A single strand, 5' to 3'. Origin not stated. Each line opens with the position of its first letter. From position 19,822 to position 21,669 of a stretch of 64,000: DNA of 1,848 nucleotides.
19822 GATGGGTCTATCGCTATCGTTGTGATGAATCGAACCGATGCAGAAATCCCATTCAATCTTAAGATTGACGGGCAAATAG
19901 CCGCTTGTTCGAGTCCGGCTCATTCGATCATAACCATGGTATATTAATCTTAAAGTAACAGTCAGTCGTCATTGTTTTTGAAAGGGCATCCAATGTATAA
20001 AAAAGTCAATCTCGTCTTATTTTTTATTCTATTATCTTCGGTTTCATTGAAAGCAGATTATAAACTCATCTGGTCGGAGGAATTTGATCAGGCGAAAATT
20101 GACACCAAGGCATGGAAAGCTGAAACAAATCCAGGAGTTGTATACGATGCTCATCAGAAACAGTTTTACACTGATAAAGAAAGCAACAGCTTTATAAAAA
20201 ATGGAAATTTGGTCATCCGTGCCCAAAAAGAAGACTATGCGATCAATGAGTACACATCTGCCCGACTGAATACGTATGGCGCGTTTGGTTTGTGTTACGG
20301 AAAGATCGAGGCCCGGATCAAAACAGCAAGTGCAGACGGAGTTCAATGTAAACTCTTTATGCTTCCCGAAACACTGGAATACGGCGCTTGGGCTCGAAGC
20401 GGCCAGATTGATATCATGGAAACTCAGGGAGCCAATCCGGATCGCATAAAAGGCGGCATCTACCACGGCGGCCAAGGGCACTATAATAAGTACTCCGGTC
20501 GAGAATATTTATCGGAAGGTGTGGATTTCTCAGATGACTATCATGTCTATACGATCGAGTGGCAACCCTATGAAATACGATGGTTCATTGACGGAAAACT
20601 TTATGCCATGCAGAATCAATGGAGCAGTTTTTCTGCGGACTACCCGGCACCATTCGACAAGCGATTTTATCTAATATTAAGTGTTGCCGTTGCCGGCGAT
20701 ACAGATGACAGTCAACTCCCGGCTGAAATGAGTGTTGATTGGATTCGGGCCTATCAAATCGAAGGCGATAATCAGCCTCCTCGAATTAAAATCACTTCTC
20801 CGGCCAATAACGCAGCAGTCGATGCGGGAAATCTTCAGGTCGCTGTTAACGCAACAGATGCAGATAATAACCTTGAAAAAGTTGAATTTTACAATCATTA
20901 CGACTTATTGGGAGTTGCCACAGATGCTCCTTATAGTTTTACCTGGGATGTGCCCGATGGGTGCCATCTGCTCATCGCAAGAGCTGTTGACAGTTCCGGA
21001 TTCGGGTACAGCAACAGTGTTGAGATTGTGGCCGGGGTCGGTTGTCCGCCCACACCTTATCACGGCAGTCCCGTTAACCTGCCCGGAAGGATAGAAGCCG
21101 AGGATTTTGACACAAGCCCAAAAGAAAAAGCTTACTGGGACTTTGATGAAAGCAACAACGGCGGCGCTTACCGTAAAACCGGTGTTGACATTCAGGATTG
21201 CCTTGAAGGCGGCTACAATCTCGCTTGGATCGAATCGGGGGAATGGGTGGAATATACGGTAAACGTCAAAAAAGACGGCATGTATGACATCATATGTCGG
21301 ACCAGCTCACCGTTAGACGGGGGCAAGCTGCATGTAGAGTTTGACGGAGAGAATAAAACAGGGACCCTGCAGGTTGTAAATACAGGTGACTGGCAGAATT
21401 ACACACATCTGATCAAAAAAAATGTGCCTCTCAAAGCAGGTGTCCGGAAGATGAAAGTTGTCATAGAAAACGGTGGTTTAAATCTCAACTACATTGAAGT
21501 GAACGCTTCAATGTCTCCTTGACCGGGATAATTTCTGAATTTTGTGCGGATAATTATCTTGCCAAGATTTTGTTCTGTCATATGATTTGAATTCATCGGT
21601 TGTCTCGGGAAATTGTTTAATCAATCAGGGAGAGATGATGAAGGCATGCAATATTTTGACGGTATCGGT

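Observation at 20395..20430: GH16 domain with Gln replacing the catalytic nucleophile Glu (GQIDIME)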

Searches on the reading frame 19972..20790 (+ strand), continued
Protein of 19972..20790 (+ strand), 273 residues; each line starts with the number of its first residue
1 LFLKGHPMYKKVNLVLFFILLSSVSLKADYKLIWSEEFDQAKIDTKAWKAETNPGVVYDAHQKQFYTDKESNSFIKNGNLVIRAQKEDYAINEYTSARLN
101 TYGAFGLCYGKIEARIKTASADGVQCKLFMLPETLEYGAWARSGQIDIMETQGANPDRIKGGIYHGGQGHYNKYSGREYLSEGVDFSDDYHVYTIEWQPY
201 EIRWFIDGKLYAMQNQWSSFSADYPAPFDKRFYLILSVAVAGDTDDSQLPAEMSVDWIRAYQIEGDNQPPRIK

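Call 40: fold_search(model_id=the predicted structure, library=pdb)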
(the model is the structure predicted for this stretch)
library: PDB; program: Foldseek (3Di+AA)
matches with E <= 10: 1584; with E <= 0.001: 353
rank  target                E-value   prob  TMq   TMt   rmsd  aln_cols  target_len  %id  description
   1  4dfs_A                2.2e-24  1.00  0.85  0.84   3.1       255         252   36  Structure of the catalytic domain of an endo-1,3-beta-glucanase (laminarinase) from Thermotoga petrophila RKU-1 (released 2012-03-14)
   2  4crq_A                4.3e-24  1.00  0.83  0.89   2.8       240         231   34  Crystal structure of the catalytic domain of the modular laminarinase ZgLamC mutant E142S (released 2015-01-14)
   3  3azz_A                9.5e-24  1.00  0.81  0.81   3.0       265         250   35  Crystal structure of the laminarinase catalytic domain from Thermotoga maritima MSB8 in complex with gluconolactone (released 2011-11-23)
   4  3azx_A                1.7e-23  1.00  0.83  0.82   2.5       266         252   35  Crystal structure of the laminarinase catalytic domain from Thermotoga maritima MSB8 (released 2011-11-23)
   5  8xph_A                3.8e-23  1.00  0.82  0.80   3.1       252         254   32  Marine Planctomycetes laminarinase PtLam (released 2024-08-28)
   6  3azy_A                5.2e-23  1.00  0.79  0.78   3.3       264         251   36  Crystal structure of the laminarinase catalytic domain from Thermotoga maritima MSB8 (released 2011-11-23)
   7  7wwc_A                6.2e-23  1.00  0.83  0.44   2.6       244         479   32  Crystal structure of beta-1,3(4)-glucanase with Laminaritriose (released 2023-02-15)
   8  6jh5                  7.2e-23  1.00  0.83  0.89   2.7       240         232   31  Structure of Marine bacterial laminarinase (released 2019-04-03)
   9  2hyk                  9.4e-23  1.00  0.81  0.85   3.1       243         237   36  The crystal structure of an endo-beta-1,3-glucanase from alkaliphilic Nocardiopsis sp.strain F96 (released 2007-10-02)
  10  7ww4                  1.3e-22  1.00  0.81  0.43   3.1       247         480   32  Crystal structure of multidomain beta-1,3(4)-glucanase (released 2023-02-15)
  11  3b01_B                1.4e-22  1.00  0.81  0.81   2.9       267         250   36  Crystal structure of the laminarinase catalytic domain from Thermotoga maritima MSB8 (released 2011-11-23)
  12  8xpk_A                1.9e-22  1.00  0.81  0.80   3.0       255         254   32  Marine bacterial laminarinase PtLam mutant E154A in complex with laminatriose (released 2024-08-28)
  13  3iln_A                2.3e-22  1.00  0.85  0.84   2.8       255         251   33  X-ray structure of the laminarinase from Rhodothermus marinus (released 2010-08-18)
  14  3atg                  3.8e-22  1.00  0.83  0.85   2.9       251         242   35  endo-1,3-beta-glucanase from Cellulosimicrobium cellulans (released 2012-01-18)
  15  6jhj                  4.4e-22  1.00  0.83  0.89   2.7       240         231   31  Structure of Marine bacterial laminarinase mutant-E135A (released 2019-04-03)
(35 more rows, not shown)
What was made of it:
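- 20053..20757 (+): GH16_3-like beta-jelly-roll domain (residues 28-262). Foldseek top hits are all GH16_3 laminarinases, TM 0.8-0.85 (call 40).
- On Glycoside hydrolase family 16 (sequence/fold family): All top Foldseek hits are GH16 (call 40).
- Closest known: GH16_3 endo-beta-1,3-glucanases. Same: Same fold (Foldseek TM 0.8-0.85, 31-36% identity; call 40).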

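Call 47: search_protein_families(library=pfam, proteins=[L001:183-1556:-, L001:1636-2664:-, L001:2812-4758:-, L004:944-2380:+], max_evalue=0.01)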
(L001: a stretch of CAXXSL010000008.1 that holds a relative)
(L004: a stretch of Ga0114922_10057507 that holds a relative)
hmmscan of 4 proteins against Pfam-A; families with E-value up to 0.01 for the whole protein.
L001:183-1556:- (457 aa): 0 families

L001:1636-2664:- (342 aa): 6 families
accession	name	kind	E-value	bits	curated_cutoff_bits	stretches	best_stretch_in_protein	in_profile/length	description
PF13377.12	Peripla_BP_3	-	5.6e-26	92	26.5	1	175-336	1-167/167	Periplasmic binding protein-like domain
PF00356.27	LacI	-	2.8e-15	56.2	27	1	8-56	2-46/46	Bacterial regulatory proteins, lacI family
PF00532.27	Peripla_BP_1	-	0.00019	21.4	22.2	1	113-330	46-277/281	Periplasmic binding proteins and sugar binding domain of LacI family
PF09339.16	HTH_IclR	-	0.00048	20.3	22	1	7-27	20-40/52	IclR helix-turn-helix domain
PF01381.28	HTH_3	-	0.0011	19.4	23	1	7-28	11-32/55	Helix-turn-helix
PF13542.12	HTH_Tnp_ISL3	-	0.0027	17.6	27.4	1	5-28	27-49/51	Helix-turn-helix domain of transposase family ISL3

L001:2812-4758:- (648 aa): 0 families

L004:944-2380:+ (479 aa): 4 families
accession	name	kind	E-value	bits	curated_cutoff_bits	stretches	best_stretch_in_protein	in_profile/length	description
PF02055.22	Glyco_hydro_30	-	1.5e-86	291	23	1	81-414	1-348/348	Glycosyl hydrolase family 30 TIM-barrel domain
PF17189.10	Glyco_hydro_30C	-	3.1e-17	62.9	22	1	417-477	1-65/65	Glycosyl hydrolase family 30 beta sandwich domain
PF02057.21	Glyco_hydro_59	-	1.5e-05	24.9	27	1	98-315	19-205/294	Glycosyl hydrolase family 59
PF14587.12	Glyco_hydr_30_2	-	0.00062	19.6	27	1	69-243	3-189/364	O-Glycosyl hydrolase family 30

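Call 48: search_protein_representatives(protein=window:20044-20790:+)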
Query: 249 residues. Proteins with E-value up to 0.001 (for the whole library): 14465; up to 1e-10: 6979; up to 1e-30: 982. The best 150 are listed.
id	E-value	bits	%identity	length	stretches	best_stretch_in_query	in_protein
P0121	2.0e-145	499.5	41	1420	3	4-241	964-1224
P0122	3.5e-93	328.3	41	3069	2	5-238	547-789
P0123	2.2e-92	325.7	44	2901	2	6-241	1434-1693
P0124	2.5e-88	312.4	43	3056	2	6-241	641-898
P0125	4.5e-78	278.8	40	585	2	5-244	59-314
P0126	2.3e-76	273.2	53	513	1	4-249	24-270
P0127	7.2e-73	261.7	38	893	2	8-241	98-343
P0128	1.7e-67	244.1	49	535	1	4-243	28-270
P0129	1.0e-66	241.5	35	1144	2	6-246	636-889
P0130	1.8e-63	230.9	48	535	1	6-247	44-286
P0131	3.0e-61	223.7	34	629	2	2-247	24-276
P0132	4.3e-60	219.9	41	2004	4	6-191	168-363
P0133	1.2e-57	211.8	47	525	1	5-241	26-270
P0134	7.4e-56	206.0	36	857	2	7-220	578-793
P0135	1.0e-55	205.5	44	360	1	5-243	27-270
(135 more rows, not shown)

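Call 52: find_encoding_contigs(protein=P0126, flank=8000, max_places=4)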
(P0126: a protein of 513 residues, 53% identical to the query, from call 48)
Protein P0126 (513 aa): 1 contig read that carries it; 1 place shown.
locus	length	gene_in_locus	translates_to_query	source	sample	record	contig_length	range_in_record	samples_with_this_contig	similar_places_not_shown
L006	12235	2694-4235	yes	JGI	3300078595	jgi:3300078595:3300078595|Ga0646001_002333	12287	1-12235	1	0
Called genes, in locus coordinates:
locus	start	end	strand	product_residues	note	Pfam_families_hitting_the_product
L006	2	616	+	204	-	?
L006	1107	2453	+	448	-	PF00722:Glyco_hydro_16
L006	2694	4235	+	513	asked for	PF03935:SKN1_KRE6_Sbg1 (weak), PF00722:Glyco_hydro_16, PF17957:Big_7, PF03422:CBM_6, PF16990:CBM_35 (weak), PF18099:CBM_35_2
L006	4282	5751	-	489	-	PF02055:Glyco_hydro_30, PF17189:Glyco_hydro_30C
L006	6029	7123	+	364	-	PF00356:LacI, PF00532:Peripla_BP_1, PF13407:Peripla_BP_4 (weak), PF13377:Peripla_BP_3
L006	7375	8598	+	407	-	PF01208:URO-D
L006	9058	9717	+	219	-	PF07589:PEP_exosort_dom (weak)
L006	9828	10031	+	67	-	-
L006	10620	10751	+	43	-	-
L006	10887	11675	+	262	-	-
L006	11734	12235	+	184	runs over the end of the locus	?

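Call 53: find_encoding_contigs(protein=P0074, flank=10000, max_places=3)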
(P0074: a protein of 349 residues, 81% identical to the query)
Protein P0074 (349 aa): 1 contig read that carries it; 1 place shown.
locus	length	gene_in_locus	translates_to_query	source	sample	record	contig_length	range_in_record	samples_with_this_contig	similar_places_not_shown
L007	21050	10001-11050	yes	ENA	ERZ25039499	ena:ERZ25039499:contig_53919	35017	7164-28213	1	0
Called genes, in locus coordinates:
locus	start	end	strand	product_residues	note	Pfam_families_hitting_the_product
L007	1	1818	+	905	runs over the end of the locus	-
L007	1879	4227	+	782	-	PF00069:Pkinase, PF07714:PK_Tyr_Ser-Thr, PF01163:RIO1 (weak)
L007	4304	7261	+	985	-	PF00400:WD40 (faint), PF12894:ANAPC4_WD40 (faint), PF23393:Beta-prop_WDR90_POC16_2nd (faint), PF23409:Beta-prop_EML (faint), PF10647:Gmad1 (weak), PF23381:Beta-prop_IFT122_1st (weak), PF23414:Beta-prop_EML_2 (weak), PF24796:WDR55 (weak), +10 more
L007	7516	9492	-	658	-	PF00150:Cellulase, PF07081:DUF1349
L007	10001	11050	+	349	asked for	PF00722:Glyco_hydro_16, PF17957:Big_7, PF16990:CBM_35 (weak), PF03422:CBM_6, PF18099:CBM_35_2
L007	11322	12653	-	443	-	PF02055:Glyco_hydro_30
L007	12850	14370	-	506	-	PF25973:BSH_CzcB, PF25984:BSH_YknX (weak)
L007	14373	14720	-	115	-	-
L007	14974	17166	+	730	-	PF02321:OEP (faint)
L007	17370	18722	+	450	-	PF01699:Na_Ca_ex (weak)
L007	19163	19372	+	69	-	-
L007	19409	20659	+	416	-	PF12704:MacB_PCD, PF02687:FtsX (weak)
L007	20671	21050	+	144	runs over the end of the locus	-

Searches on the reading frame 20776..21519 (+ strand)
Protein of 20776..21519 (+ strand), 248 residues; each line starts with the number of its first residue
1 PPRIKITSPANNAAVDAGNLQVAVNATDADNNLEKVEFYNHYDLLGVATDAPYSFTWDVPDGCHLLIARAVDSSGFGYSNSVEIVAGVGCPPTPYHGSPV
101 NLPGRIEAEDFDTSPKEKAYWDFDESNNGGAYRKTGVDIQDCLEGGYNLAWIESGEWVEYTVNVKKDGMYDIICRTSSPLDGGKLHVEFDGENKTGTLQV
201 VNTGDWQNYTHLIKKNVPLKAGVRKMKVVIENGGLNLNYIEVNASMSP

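Call 45: search_solved_structures(query=window:20776-21519:+, max_evalue=0.01)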
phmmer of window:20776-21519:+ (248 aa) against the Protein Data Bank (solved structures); distinct sequences matched with E-value up to 0.01: 23.
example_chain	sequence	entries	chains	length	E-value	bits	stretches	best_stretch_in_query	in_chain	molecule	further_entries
8zvk_A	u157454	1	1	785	5.3e-37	130.6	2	135-246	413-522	AaBgIC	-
5g56_A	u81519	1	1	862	4.1e-27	98.2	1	104-243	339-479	CARBOHYDRATE BINDING FAMILY 6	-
2y8k_A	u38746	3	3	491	4.3e-27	98.1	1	104-243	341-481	CARBOHYDRATE BINDING FAMILY 6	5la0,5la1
5la2_A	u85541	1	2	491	4.3e-27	98.1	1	104-243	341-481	Carbohydrate binding family 6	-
5fui_A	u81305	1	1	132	1.3e-15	60.5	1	136-242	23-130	ENDO-1,3-BETA-GLUCANASE, FAMILY GH16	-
9x9r_A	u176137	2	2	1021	1.4e-15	60.3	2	2-85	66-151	Chitodextrinase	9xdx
1uxz_A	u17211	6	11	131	1.3e-12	50.6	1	125-244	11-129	CELLULASE B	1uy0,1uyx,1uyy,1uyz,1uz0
9kvu_A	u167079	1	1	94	1.2e-11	47.5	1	2-82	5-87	bacterial immunoglobulin domain B1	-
3pdd_A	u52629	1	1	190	2e-10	43.5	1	2-75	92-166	Glycoside hydrolase, family 9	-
2v4v_A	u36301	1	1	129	1e-09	41.1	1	133-214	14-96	GH59 GALACTOSIDASE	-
1w9s_A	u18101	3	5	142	1.8e-08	37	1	141-231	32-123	BH0236 PROTEIN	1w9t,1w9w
5m77_A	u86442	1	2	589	9.4e-07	31.4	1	135-212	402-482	Alpha-1,6-mannanase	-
3pe9_A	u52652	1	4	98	1.7e-06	30.6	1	4-75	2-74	Fibronectin(III)-like module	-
2vzp_A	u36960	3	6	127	8.6e-05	25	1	154-240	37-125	EXO-BETA-D-GLUCOSAMINIDASE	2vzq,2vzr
2cdo_A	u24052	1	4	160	0.00046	22.6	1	144-228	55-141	BETA-AGARASE 1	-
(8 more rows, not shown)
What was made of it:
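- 21175..21504 (+): CBM6/CBM35-type carbohydrate-binding module. PDB relatives include the ZgLamC CBM6 (5fui, from a GH16 endo-1,3-beta-glucanase) and CBM6 of CtXyl5A and CmCBM6 (call 45).
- On CBM6 carbohydrate-binding module (C-terminal part): PDB CBM6 hits 5fui, 1uxz and 2y8k (call 45).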
